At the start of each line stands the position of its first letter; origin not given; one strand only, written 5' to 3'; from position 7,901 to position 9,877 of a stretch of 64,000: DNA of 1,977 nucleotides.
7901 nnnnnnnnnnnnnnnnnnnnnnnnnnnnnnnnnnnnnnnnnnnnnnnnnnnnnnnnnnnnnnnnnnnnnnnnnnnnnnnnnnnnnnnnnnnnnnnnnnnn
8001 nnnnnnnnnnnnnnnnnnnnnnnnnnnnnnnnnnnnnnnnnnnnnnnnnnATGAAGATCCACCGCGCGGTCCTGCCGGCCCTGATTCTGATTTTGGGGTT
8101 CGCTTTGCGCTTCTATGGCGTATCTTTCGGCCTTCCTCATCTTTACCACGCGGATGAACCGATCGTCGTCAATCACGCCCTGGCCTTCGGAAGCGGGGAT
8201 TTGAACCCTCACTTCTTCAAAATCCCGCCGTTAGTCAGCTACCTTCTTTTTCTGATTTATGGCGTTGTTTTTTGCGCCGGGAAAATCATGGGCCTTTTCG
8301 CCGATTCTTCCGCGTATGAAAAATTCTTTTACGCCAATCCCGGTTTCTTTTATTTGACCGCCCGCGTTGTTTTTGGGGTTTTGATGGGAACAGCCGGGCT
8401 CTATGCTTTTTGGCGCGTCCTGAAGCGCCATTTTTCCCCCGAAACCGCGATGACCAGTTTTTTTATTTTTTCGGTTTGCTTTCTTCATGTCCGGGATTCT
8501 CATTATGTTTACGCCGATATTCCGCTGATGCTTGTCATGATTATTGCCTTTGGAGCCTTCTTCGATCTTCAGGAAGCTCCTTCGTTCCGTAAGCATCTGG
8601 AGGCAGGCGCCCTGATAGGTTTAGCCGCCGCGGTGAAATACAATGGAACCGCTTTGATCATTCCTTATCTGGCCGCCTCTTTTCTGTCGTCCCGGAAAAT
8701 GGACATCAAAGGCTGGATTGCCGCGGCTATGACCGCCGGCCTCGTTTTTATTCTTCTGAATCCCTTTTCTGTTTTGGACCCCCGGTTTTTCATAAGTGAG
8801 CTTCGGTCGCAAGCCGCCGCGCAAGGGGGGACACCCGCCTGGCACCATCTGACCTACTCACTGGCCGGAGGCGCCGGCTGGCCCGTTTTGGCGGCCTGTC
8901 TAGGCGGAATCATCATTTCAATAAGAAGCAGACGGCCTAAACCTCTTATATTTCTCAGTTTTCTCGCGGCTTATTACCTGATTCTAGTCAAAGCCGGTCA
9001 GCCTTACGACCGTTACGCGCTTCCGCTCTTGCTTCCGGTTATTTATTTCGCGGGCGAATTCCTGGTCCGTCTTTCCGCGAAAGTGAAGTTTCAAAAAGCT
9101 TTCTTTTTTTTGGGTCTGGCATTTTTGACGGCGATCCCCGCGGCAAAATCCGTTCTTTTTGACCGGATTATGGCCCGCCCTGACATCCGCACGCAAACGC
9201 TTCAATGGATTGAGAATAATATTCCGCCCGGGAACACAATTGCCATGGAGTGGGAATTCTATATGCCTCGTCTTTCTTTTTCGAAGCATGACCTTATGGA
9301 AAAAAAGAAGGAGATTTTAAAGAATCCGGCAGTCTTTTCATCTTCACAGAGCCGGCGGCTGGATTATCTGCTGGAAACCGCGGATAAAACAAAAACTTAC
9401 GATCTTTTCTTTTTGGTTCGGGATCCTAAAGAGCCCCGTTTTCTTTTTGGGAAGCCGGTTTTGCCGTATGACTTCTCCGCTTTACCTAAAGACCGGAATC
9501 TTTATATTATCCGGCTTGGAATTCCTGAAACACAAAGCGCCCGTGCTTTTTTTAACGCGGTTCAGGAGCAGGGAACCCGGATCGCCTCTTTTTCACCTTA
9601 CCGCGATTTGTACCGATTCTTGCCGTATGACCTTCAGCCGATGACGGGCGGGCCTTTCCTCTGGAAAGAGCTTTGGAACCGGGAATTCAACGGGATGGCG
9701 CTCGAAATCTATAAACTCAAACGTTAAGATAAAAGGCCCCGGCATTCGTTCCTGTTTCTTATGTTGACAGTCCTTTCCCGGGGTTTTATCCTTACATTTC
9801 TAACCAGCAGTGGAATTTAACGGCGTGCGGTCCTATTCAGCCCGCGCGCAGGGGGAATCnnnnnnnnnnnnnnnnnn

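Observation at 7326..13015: Two back-to-back polyprenol-P-sugar synthase plus GT-C modules, the second with a YfhO-family partner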

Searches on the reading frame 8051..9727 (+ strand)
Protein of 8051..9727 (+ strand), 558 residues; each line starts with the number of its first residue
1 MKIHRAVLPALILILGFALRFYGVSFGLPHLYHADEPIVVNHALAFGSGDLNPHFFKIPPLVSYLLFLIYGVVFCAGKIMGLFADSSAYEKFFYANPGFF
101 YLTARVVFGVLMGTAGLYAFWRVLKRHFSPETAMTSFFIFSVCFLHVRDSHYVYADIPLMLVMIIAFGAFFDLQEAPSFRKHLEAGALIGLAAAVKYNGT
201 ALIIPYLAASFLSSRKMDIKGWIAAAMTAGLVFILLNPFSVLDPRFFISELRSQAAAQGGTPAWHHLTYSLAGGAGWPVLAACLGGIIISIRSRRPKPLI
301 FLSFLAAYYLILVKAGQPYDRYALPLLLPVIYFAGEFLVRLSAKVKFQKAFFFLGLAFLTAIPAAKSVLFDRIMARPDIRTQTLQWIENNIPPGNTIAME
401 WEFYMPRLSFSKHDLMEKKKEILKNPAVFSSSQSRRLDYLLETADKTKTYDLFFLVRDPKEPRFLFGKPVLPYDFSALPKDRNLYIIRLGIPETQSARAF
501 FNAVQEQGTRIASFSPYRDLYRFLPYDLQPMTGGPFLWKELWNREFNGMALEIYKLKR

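Call 7: search_protein_families(library=pfam, proteins=[window:8051-9727:+], max_evalue=0.01)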
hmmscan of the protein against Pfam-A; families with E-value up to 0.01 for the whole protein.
window:8051-9727:+ (558 aa): 2 families
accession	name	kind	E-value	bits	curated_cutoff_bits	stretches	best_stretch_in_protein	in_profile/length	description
PF13231.12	PMT_2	-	3.2e-10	40.9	26.1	1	106-234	25-154/160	Dolichyl-phosphate-mannose-protein mannosyltransferase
PF02366.24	PMT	-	3.3e-06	27.3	22.7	1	59-208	46-194/245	Dolichyl-phosphate-mannose-protein mannosyltransferase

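Call 24: search_protein_families(library=ncbifam, proteins=[window:8051-9727:+], max_evalue=0.001)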
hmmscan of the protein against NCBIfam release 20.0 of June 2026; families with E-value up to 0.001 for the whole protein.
window:8051-9727:+ (558 aa): 0 families

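Call 46: search_solved_structures(query=window:8051-9727:+, max_evalue=1, show_alignments=2)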
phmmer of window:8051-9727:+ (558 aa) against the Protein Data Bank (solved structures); distinct sequences matched with E-value up to 1: 0.

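Call 73: find_homologous_proteins(query=window:8051-9727:+, max_evalue=1e-10)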
Query window:8051-9727:+ (558 aa): 515 proteins with E <= 1e-10 among 8000 candidates; the best 120 are listed.
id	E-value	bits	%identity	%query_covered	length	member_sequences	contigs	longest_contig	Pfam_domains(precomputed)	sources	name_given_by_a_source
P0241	0.0e+0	1261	100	100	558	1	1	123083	PF02366.25,PF13231.13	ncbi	-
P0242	2.8e-199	682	56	96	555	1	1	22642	PF13231.13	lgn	-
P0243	1.7e-193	663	56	98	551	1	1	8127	PF13231.13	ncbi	-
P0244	4.2e-188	645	54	98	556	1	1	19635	PF02366.25,PF13231.13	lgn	-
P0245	3.4e-186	638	53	99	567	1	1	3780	PF02366.25,PF13231.13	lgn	-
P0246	7.3e-183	627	53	99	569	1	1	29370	PF13231.13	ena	-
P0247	9.7e-163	561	48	97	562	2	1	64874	PF02366.25,PF13231.13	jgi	-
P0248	5.5e-161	555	51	96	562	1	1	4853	PF02366.25,PF13231.13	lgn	-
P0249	1.6e-160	554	50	98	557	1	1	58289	PF02366.25,PF13231.13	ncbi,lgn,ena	-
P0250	1.7e-160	554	48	98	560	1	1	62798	PF13231.13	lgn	-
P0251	2.0e-160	553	49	98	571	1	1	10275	PF13231.13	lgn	-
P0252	1.1e-159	551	48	98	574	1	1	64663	PF02366.25,PF13231.13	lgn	-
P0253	2.0e-158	547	48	98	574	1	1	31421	PF02366.25,PF13231.13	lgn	-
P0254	9.8e-158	545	49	99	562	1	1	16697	PF02366.25,PF13231.13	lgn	-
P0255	2.7e-157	543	49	98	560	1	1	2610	PF02366.25,PF13231.13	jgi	jgi:hypothetical protein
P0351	1.0e-135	472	43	96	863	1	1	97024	PF13641.13,PF02366.25,PF00535.33,PF13231.13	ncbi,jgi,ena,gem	-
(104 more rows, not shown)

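Call 79: find_encoding_contigs(protein=P0351, flank=10000, max_places=1)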
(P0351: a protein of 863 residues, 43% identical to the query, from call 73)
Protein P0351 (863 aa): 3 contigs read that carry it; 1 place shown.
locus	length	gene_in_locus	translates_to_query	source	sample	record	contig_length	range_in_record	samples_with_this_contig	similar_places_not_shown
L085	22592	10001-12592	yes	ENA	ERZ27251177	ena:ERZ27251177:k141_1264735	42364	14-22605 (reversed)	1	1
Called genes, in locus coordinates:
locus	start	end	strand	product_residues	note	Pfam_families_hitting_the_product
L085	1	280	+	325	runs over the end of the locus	PF01073:3Beta_HSD, PF01370:Epimerase, PF02719:Polysacc_synt_2, PF04321:RmlD_sub_bind, PF07993:NAD_binding_4, PF13460:NAD_binding_10, PF16363:GDP_Man_Dehyd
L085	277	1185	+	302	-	PF01370:Epimerase, PF04321:RmlD_sub_bind, PF16363:GDP_Man_Dehyd, PF01073:3Beta_HSD (weak), PF02719:Polysacc_synt_2, PF07993:NAD_binding_4 (weak)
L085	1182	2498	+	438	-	PF01210:NAD_Gly3P_dh_N (faint), PF03446:NAD_binding_2, PF03721:UDPG_MGDP_dh_N, PF00984:UDPG_MGDP_dh, PF03720:UDPG_MGDP_dh_C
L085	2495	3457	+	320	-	PF01073:3Beta_HSD, PF01370:Epimerase, PF02719:Polysacc_synt_2, PF04321:RmlD_sub_bind, PF05368:NmrA, PF07993:NAD_binding_4, PF13460:NAD_binding_10, PF16363:GDP_Man_Dehyd, +1 more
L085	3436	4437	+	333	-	PF01370:Epimerase, PF02719:Polysacc_synt_2 (faint), PF16363:GDP_Man_Dehyd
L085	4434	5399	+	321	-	PF01370:Epimerase, PF04321:RmlD_sub_bind, PF05368:NmrA (weak), PF16363:GDP_Man_Dehyd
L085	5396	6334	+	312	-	PF01370:Epimerase, PF04321:RmlD_sub_bind, PF16363:GDP_Man_Dehyd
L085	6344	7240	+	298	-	PF00535:Glycos_transf_2, PF13641:Glyco_tranf_2_3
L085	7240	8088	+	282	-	PF01073:3Beta_HSD (faint), PF01370:Epimerase, PF07993:NAD_binding_4 (faint), PF13460:NAD_binding_10, PF04321:RmlD_sub_bind (weak)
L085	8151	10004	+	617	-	PF13522:GATase_6, PF13537:GATase_7, PF12481:DUF3700 (weak), PF00733:Asn_synthase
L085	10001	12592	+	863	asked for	PF00535:Glycos_transf_2, PF13641:Glyco_tranf_2_3, PF02366:PMT, PF13231:PMT_2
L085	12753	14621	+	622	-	PF02366:PMT (weak)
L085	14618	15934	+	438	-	PF04055:Radical_SAM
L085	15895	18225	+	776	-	-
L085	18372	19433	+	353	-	PF02661:Fic, PF08220:HTH_DeoR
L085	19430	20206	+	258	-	PF01596:Methyltransf_3, PF13578:Methyltransf_24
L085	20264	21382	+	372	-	PF01381:HTH_3, PF12844:HTH_19, PF13560:HTH_31, PF00483:NTP_transferase, PF12804:NTP_transf_3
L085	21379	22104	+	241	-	PF13443:HTH_26 (weak)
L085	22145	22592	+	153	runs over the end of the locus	?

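Call 84: predict_structure(alignment_id=A3)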
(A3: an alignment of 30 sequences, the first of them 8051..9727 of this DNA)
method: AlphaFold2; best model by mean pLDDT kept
length: 558 residues; sequences in the alignment: 30
mean_pLDDT: 90.3   pTM: 0.90
mean pLDDT of the five models: 90.3, 89.0, 88.7, 88.7, 88.7
residues with pLDDT >= 90: 380; 70-90: 148; 50-70: 28; < 50: 2
segments of 3 or more residues with pLDDT < 50: none
pLDDT, mean of each block of 10 residues (from residue 1): 73 97 78 70 71 58 90 94 90 89 93 98 98 98 94 90 98 97 98 93 98 90 98 90 85 79 90 94 98 97 97 88 94 98 96 97 94 88 95 95 87 95 84 88 93 93 87 91 89 89 94 94 84 78 91 89
secondary structure, 60 per line:
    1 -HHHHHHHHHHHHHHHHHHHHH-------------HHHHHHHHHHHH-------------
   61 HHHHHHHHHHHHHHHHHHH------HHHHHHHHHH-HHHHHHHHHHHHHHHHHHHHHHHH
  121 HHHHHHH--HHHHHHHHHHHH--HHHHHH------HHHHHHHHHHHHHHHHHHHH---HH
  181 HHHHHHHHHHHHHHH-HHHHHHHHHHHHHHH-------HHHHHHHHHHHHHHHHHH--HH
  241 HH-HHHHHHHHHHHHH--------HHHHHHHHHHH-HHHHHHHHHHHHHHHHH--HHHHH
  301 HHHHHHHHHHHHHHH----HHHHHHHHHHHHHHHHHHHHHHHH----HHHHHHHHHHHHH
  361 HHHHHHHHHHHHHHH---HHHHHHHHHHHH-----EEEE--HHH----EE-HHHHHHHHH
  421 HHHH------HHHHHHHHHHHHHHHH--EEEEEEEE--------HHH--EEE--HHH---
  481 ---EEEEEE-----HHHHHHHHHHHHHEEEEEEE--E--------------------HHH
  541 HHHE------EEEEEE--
elements in order: H2-22 H36-47 H61-79 H86-95 H97-127 H130-141 H144-149 H156-175 H179-195 H197-211 H219-236 H239-242 H244-256 H265-275 H277-293 H296-315 H320-343 H348-375 H379-390 E396-399 H412-424 H431-446 E449-456 E470-472 E484-489 H495-507 E508-514 H538-543 E551-556

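Call 86: fold_search(model_id=the predicted structure, library=pdb)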
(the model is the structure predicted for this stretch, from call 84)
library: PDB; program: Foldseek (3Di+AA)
matches with E <= 10: 291; with E <= 0.001: 28
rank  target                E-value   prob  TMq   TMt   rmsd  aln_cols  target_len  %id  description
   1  9s6t_A                1.5e-07  1.00  0.56  0.63   7.5       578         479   12  Ternary cryo-EM structure of chicken ALG12 with Dol25-PP-GlcNAc2Man7, Dol25-P-Man, and Fab (released 2026-03-18)
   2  9s6s_A                2.1e-07  1.00  0.55  0.56   7.8       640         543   10  Ternary cryo-EM structure of human ALG9 with Dol25-PP-GlcNAc2Man6, Dol25-P-Man and Fab (released 2026-03-18)
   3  9n9j_I                3.4e-07  1.00  0.48  0.40  15.1       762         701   10  Structure of a GRP94 folding intermediate engaged with a CCDC134- and FKBP11-bound secretory translocon (released 2025-11-19)
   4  9s6u_A                4.1e-07  1.00  0.51  0.52   9.1       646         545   12  Ternary cryo-EM structure of human ALG9 with Dol25-PP-GlcNAc2Man8, Dol25-P-Man and Fab (released 2026-03-18)
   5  7oci_F                5.6e-07  1.00  0.50  0.44  13.8       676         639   11  Cryo-EM structure of yeast Ost6p containing oligosaccharyltransferase complex (released 2022-02-16)
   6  8age_A                1.2e-06  1.00  0.47  0.41  13.3       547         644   11  Structure of yeast oligosaccharylransferase complex with acceptor peptide bound (released 2022-12-07)
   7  5f15                  1.2e-06  1.00  0.47  0.48  10.9       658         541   12  Crystal Structure of ArnT from Cupriavidus metallidurans bound to Undecaprenyl phosphate (released 2016-02-17)
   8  6ezn_F                1.3e-06  1.00  0.52  0.45  15.3       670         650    9  Cryo-EM structure of the yeast oligosaccharyltransferase (OST) complex (released 2018-01-17)
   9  6gxc_A                1.9e-06  1.00  0.49  0.40  10.9       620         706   12  Bacterial oligosaccharyltransferase PglB in complex with an inhibitory peptide and a reactive lipid-linked oligosaccha (released 2018-11-14)
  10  8b6l_I                2.6e-06  1.00  0.50  0.42  12.7       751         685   10  Subtomogram average of the human Sec61-TRAP-OSTA-translocon (released 2022-12-07)
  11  8pn9_A                2.8e-06  1.00  0.50  0.43  11.6       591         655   11  Structure of human oligosaccharyltransferase OST-A complex bound to NGI-1 (released 2024-05-08)
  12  6ftg_5                4.2e-06  1.00  0.47  0.42  14.6       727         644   10  Subtomogram average of OST-containing ribosome-translocon complexes from canine rough microsomal membranes (released 2018-03-21)
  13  5ogl_A                4.8e-06  1.00  0.44  0.36  11.0       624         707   12  Structure of bacterial oligosaccharyltransferase PglB in complex with an acceptor peptide and an lipid-linked oligosac (released 2017-10-25)
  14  3rce_A                5.0e-06  1.00  0.45  0.38  11.7       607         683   12  Bacterial oligosaccharyltransferase PglB (released 2011-06-15)
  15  6s7t_A                6.5e-06  1.00  0.44  0.36  13.8       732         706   10  Cryo-EM structure of human oligosaccharyltransferase complex OST-B (released 2019-12-18)
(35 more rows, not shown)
